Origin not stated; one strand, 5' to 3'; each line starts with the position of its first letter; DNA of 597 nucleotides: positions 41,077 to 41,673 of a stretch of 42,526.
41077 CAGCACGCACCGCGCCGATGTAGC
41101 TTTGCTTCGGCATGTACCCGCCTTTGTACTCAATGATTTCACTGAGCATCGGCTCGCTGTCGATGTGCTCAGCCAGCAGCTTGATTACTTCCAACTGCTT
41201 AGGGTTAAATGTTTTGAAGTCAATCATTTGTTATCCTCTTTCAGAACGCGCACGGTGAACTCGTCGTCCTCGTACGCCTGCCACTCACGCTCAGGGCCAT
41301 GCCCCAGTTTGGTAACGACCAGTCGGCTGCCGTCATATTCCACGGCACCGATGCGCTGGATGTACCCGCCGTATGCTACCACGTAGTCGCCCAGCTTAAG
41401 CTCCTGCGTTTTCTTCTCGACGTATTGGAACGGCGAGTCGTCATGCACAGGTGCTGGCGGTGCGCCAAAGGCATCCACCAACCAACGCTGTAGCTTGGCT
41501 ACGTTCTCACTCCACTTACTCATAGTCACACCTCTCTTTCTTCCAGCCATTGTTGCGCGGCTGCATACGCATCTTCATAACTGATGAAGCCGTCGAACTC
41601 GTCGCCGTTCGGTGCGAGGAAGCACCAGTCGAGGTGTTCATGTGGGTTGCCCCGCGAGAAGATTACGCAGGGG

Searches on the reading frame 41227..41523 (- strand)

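Call 87: search_protein_families(library=pfam, max_evalue=0.1, proteins=[window:41227-41523:-])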
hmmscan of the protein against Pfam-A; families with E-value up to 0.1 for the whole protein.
seq(99 aa): 0 families

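Call 88: search_protein_families(library=phrogs, max_evalue=0.001, proteins=[window:41227-41523:-])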
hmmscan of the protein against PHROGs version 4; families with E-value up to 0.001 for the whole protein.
seq(99 aa): 1 family
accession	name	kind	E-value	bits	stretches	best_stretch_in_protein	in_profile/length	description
phrog_34944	-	unknown function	2.3e-35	121.9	1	2-96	2-98/100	-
